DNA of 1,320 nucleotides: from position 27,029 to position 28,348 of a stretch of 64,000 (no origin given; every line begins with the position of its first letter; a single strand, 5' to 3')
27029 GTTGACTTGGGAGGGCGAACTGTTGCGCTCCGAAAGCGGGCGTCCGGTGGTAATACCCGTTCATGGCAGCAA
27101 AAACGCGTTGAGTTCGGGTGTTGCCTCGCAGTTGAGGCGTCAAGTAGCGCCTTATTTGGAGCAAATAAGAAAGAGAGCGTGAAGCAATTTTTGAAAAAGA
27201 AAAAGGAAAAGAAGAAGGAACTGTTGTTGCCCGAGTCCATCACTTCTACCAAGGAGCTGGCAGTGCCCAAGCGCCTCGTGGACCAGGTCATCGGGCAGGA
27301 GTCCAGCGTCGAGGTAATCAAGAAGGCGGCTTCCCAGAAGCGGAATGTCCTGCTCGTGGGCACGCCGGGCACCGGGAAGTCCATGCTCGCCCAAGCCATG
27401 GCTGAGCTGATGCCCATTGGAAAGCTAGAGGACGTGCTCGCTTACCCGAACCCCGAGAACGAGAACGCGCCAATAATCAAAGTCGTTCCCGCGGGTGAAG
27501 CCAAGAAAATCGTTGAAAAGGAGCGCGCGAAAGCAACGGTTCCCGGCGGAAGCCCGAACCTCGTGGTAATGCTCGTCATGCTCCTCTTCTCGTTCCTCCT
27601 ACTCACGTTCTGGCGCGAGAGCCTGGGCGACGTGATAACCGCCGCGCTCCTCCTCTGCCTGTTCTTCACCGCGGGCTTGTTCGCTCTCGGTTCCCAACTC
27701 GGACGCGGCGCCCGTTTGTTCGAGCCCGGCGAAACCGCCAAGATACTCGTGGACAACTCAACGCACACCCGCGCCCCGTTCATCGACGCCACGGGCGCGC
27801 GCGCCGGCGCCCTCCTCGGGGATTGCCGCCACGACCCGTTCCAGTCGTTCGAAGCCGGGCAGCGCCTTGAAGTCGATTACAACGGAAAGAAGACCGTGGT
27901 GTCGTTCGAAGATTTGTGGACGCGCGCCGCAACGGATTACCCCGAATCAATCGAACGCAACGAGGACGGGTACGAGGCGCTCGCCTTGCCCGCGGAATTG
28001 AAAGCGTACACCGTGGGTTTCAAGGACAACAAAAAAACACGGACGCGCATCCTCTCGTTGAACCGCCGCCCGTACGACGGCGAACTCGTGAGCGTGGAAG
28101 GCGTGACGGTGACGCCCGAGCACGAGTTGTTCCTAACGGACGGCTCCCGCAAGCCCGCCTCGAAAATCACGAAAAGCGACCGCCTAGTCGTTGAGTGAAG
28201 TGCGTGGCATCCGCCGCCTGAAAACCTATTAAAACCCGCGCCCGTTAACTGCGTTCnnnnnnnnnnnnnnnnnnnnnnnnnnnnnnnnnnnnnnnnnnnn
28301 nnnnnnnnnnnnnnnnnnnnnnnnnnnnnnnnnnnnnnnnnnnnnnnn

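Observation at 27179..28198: LonB gene broken exactly inside an intein: N-terminal splicing blocks present, C-terminal half and protease domain missing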

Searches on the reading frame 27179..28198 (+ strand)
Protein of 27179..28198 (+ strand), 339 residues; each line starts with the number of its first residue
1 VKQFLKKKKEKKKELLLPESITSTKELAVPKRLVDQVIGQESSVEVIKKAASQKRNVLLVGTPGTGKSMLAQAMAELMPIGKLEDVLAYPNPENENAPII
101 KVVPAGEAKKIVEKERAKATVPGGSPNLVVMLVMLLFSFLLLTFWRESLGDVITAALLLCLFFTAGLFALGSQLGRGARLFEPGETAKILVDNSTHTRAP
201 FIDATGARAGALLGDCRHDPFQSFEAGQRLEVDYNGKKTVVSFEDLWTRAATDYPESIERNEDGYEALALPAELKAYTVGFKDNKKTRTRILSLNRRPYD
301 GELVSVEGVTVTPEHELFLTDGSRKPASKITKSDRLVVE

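Call 3: search_protein_families(library=pfam, proteins=[window:27179-28198:+], max_evalue=0.1)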
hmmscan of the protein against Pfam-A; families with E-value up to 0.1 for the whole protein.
window:27179-28198:+ (339 aa): 30 families (the best 25 are shown)
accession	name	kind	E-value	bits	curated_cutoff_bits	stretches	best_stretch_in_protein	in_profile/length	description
PF01078.27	Mg_chelatase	-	2.1e-09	37.5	20.3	1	35-86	3-54/207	Magnesium chelatase, subunit ChlI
PF20030.5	bpMoxR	-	9.1e-05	22.1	27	1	30-80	7-57/205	MoxR domain in the MoxR-vWA-beta-propeller ternary systems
PF01057.23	Parvo_NS1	-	9.3e-05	22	20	1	43-80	102-139/271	Parvovirus non-structural protein NS1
PF07728.20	AAA_5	-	0.00014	22.4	22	1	56-78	1-23/139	AAA domain (dynein-related subfamily)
PF00158.32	Sigma54_activat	-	0.00023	21.3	20.2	1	42-77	10-45/168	Sigma-54 interaction domain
PF12775.13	AAA_7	-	0.00056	19.9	25.8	1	46-79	25-58/181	P-loop containing dynein motor region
PF00004.35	AAA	-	0.00085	20.2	21.2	1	57-78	1-22/131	ATPase family associated with various cellular activities (AAA)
PF20720.3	nSTAND3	-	0.0011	19.2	27.2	1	42-75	5-38/155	Novel STAND NTPase 3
PF13238.12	AAA_18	-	0.0013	19.6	29.4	1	57-112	1-60/128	AAA domain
PF13191.12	AAA_16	-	0.0014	19.6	32.6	1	49-76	18-46/167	AAA ATPase domain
PF13401.12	AAA_22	-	0.002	18.9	27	1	52-81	3-32/130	AAA domain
PF14532.12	Sigma54_activ_2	-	0.0034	18.1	25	1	47-76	14-43/138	Sigma-54 interaction domain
PF00493.29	MCM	-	0.0052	16.3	23.3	1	36-82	39-85/224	MCM P-loop domain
PF01695.23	IstB_IS21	-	0.0056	16.6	24.1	1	52-75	90-113/238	IstB-like ATP binding protein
PF13245.12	AAA_19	-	0.0093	16.6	25.1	1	49-110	6-55/134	AAA domain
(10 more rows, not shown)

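Call 4: search_protein_families(library=ncbifam, proteins=[window:27179-28198:+], max_evalue=0.1)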
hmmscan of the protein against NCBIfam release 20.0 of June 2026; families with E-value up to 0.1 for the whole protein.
window:27179-28198:+ (339 aa): 57 families (the best 25 are shown)
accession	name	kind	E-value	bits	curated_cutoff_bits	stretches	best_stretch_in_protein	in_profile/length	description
TIGR00764.1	lon_rel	equivalog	2e-57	195.2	516.6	1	22-223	5-196/608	ATP-dependent protease LonB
TIGR00368.1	TIGR00368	hypoth_equivalog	8e-07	28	362.4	1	34-80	191-237/499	YifB family Mg chelatase-like AAA ATPase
NF007365.0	PRK09862.1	equivalog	8.8e-07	27.9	530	1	33-87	189-243/506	YifB family Mg chelatase-like AAA ATPase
NF009067.0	PRK12402.1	equivalog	0.00029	19.9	317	1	33-76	13-58/340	replication factor C small subunit 2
NF003745.1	PRK05342.1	equivalog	0.00036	19.5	359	1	48-79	103-134/418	ATP-dependent Clp protease ATP-binding subunit ClpX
NF038214.1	IS21_help_AAA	equivalog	0.00039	20.2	200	1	53-76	89-112/232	IS21-like element helper ATPase IstB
NF010335.0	PRK13764.1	equivalog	0.0005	18.7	340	1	43-77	252-286/613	ATPase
NF005304.0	PRK06835.1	equivalog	0.00056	19.1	215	1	41-76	170-205/330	ATP-binding protein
NF003069.1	PRK03992.1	subfamily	0.0013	17.9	500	1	55-76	166-187/379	proteasome-activating nucleotidase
NF010469.0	PRK13894.1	subfamily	0.0015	17.9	508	1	33-78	128-173/320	conjugal transfer ATPase TrbB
TIGR01241.2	FtsH_fam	equivalog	0.0019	17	600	1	55-75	196-216/598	ATP-dependent zinc metalloprotease FtsH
NF003229.0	PRK04195.1-5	equivalog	0.0028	16.4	280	1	48-78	38-68/413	replication factor C large subunit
NF008457.0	PRK11331.1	equivalog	0.0032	16.2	637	1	25-78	166-218/459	5-methylcytosine-specific restriction enzyme subunit McrB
NF006746.0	PRK09270.1-5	subfamily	0.0037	16.2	250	1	45-79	11-46/210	nucleoside/nucleotide kinase family protein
TIGR02639.1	ClpA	equivalog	0.0037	15.5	993.15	1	8-86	159-238/734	ATP-dependent Clp protease ATP-binding subunit ClpA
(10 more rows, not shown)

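Call 6: find_homologous_proteins(query=window:27179-28195:+, max_evalue=0.001)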
Query seq(339 aa) (339 aa): 939 proteins with E <= 0.001 among 8000 candidates; the best 120 are listed.
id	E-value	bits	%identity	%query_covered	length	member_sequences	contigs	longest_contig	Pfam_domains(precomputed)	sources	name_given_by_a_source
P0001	7.0e-217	737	100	100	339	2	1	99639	PF01078.28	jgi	-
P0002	6.3e-130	451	63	98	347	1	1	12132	PF20030.6,PF01078.28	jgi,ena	-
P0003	2.2e-129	449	62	98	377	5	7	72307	PF01078.28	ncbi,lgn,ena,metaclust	metaclust:\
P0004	4.1e-124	432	63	95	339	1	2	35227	PF01078.28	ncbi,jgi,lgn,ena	-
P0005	2.0e-122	426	60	98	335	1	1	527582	PF01057.24,PF01078.28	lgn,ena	-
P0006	7.5e-117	408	58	96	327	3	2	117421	PF20030.6,PF07728.21,PF01078.28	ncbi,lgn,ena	-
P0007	2.9e-115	403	57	98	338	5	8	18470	PF20030.6,PF01078.28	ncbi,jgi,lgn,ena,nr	ncbi:hypothetical protein COU38_00225 [Candidatus Micrarchaeota archaeon CG10_big_fil_rev_8_21_14_0_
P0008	3.5e-98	347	53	94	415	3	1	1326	PF01078.28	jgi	jgi:lon-related putative ATP-dependent protease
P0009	6.3e-94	333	54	93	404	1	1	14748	PF01078.28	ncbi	ncbi:MAG: ATP-binding protein [Candidatus Norongarragalinales archaeon]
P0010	6.4e-93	330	51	94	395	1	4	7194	PF01078.28,PF14890.12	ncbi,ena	-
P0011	1.7e-92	328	51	94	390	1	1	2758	PF20030.6,PF01078.28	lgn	-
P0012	3.9e-91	324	50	90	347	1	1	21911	PF20030.6,PF01078.28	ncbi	-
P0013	5.6e-91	323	50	90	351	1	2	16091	PF20030.6,PF01078.28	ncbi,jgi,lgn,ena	-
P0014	6.6e-90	320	51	90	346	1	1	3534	PF20030.6,PF07728.21,PF01078.28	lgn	-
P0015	7.7e-90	319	52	94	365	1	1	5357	PF01078.28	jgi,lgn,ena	-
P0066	6.9e-79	283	46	94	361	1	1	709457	PF01078.28,PF14890.12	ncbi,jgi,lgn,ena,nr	ncbi:ATP-binding protein [Candidatus Micrarchaeota archaeon]|nr:ATP-binding protein [Candidatus Micr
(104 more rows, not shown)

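Call 8: find_encoding_contigs(protein=P0001, flank=10000, max_places=3)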
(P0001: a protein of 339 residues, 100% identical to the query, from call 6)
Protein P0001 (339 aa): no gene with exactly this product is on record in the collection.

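Call 9: find_encoding_contigs(protein=P0066, flank=10000, max_places=2)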
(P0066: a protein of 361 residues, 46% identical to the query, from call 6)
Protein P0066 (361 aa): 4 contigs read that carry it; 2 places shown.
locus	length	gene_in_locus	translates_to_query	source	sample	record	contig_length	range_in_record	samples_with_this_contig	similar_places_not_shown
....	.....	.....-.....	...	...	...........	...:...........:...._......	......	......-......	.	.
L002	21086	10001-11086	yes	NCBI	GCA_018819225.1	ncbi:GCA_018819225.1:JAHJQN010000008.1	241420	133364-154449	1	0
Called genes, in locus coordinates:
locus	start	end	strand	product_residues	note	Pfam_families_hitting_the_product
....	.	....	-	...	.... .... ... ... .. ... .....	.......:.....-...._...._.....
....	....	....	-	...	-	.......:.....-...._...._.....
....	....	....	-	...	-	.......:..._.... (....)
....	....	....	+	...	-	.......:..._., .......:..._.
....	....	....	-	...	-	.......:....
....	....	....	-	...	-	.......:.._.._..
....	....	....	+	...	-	-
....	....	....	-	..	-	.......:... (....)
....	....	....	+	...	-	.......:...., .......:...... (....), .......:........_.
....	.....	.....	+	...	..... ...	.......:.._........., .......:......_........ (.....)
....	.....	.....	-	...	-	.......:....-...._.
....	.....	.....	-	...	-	-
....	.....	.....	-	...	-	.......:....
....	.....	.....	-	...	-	-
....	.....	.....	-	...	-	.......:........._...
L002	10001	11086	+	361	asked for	PF01078:Mg_chelatase, PF14890:Intein_splicing (faint)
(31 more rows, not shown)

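Call 10: find_encoding_contigs(protein=P0003, flank=10000, max_places=3)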
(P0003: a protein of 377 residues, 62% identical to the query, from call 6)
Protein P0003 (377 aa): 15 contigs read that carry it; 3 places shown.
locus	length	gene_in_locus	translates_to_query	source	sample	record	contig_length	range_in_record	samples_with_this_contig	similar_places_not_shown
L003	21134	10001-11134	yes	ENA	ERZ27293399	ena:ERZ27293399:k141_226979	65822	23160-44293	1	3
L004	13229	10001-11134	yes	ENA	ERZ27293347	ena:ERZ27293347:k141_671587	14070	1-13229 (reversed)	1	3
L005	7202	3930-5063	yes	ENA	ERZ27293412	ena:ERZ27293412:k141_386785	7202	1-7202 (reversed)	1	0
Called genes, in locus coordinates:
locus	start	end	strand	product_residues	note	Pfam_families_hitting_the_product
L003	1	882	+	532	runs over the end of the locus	PF00122:E1-E2_ATPase, PF00702:Hydrolase, PF12710:HAD (weak)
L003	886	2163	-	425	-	PF01336:tRNA_anti-codon, PF00152:tRNA-synt_2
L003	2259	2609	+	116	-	PF01981:PTH2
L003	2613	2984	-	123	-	PF01870:Hjc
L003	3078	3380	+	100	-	-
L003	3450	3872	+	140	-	PF00571:CBS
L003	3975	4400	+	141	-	-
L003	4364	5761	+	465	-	PF13662:Toprim_4 (weak), PF13155:Toprim_2 (weak)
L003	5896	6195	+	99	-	-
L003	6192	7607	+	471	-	PF00493:MCM (faint), PF01078:Mg_chelatase, PF00158:Sigma54_activat (faint), PF00004:AAA (faint), PF07728:AAA_5 (faint)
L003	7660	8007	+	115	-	-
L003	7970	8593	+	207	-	-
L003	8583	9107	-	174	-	-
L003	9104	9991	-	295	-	PF23023:Anti-Pycsar_Apyc1, PF00753:Lactamase_B, PF13691:Lactamase_B_4 (weak), PF12706:Lactamase_B_2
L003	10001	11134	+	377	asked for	PF01078:Mg_chelatase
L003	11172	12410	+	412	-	PF09471:Peptidase_M64 (faint)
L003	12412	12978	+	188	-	-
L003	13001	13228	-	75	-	-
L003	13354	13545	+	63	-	PF00313:CSD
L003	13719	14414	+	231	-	PF14528:LAGLIDADG_3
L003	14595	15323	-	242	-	PF09754:PAC2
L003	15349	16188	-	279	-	PF00482:T2SSF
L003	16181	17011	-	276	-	PF00482:T2SSF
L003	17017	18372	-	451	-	PF00437:T2SSE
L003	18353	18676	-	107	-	PF02643:DUF192 (faint)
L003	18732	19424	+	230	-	PF01255:Prenyltransf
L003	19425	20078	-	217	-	PF22175:Ogg-HhH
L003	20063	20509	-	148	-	-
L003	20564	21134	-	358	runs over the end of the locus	PF01266:DAO, PF01494:FAD_binding_3, PF05834:Lycopene_cycl, PF13450:NAD_binding_8 (weak)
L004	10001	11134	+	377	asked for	PF01078:Mg_chelatase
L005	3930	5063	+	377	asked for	PF01078:Mg_chelatase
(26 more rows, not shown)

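Call 17: find_related_loci(query=A1, collection=genome_contigs, flank=10000)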
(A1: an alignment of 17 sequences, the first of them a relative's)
Query A1 (339 aa) in genome_contigs; peptide patterns used: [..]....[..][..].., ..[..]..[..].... (x = any residue, [..] = any of these).
600 stretches matched a pattern (row limit reached: there are more); 575 encode a relative of the query (tblastn E <= 1e-3); the best 80 are kept; 80 distinct loci.
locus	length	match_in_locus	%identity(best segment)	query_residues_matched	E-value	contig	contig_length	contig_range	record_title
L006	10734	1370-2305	53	23-338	1e-97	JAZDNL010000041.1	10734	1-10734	MAG: Candidatus Micrarchaeota archaeon isolate MEGAHIT-group-0.708 k141_2424156, whole genome shotgun sequence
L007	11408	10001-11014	46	4-337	4e-90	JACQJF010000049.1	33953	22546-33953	MAG: Candidatus Iainarchaeum archaeon isolate NC_groundwater_1144_Ag_S-0.1um_46_58 S_p1_S3_coassembly_k141_1580139, whol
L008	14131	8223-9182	47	17-336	9e-89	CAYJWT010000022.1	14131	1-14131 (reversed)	MAG TPA_asm: uncultured archaeon isolate ERP125453_co1_509 genome assembly, contig: NODE_4588_length_14131_cov_5.337596,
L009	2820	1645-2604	44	21-337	9e-84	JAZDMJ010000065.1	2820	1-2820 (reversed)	MAG: Candidatus Iainarchaeum archaeon isolate MEGAHIT-group-0.644 k141_4008714, whole genome shotgun sequence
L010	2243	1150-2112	45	21-337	5e-84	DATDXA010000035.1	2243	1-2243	MAG TPA_asm: archaeon isolate SMAG_U8126 k141_1159000, whole genome shotgun sequence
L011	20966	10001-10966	45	18-337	3e-79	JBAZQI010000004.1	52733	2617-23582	MAG: archaeon isolate SO_2017_SWC_5 scaffold_591_c1_LP-4_2017, whole genome shotgun sequence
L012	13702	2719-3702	47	18-338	1e-77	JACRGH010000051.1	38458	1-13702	MAG: Candidatus Micrarchaeota archaeon isolate NC_groundwater_1746_Pr3_B-0.1um_53_26 SR-2_scaffold_141_2654501, whole ge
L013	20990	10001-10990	45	12-337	2e-77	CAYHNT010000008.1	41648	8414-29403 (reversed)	MAG TPA_asm: uncultured archaeon isolate ERP119705_co13_431 genome assembly, contig: NODE_1076_length_41648_cov_6.637824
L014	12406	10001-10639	59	11-223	1e-77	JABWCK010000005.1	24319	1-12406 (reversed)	MAG: Candidatus Micrarchaeota archaeon isolate MAG_54 scaffold_1990, whole genome shotgun sequence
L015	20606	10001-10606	58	23-223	2e-76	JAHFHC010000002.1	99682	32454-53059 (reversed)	MAG: Candidatus Micrarchaeota archaeon isolate nzgw33 NODE_79_length_99683_cov_3.915058, whole genome shotgun sequence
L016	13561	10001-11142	46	15-337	9e-75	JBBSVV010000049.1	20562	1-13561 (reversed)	MAG: archaeon isolate H32-bin002_1 H32_bin002_1_000000000049, whole genome shotgun sequence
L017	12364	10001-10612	55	23-223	5e-70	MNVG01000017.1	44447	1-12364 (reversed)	MAG: Candidatus Micrarchaeota archaeon CG1_02_51_15 cg1_0.2_scaffold_436_c, whole genome shotgun sequence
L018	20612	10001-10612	56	19-223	7e-66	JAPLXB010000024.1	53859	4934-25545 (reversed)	MAG: Candidatus Micrarchaeota archaeon isolate LacPavin_0920_SED4_MAG_58_19 LacPavin_0920_SED4_scaffold_71155, whole gen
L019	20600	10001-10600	59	21-223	1e-65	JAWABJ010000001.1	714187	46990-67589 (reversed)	MAG: Candidatus Norongarragalinales archaeon isolate JZ-4_201803_bins_88 JZ-4_201803_bins_88_scaffold_1, whole genome sh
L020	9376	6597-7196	56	21-223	1e-64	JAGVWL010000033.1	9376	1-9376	Candidatus Micrarchaeota archaeon isolate RIFCSPHIGHO2_12_FULL_52_14 rifcsphigho2_12_scaffold_17213, whole genome shotgu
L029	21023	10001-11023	37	23-321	4e-57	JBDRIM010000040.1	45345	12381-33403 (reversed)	MAG: Candidatus Micrarchaeota archaeon isolate MEGAHIT-group-1.587 k141_12790386, whole genome shotgun sequence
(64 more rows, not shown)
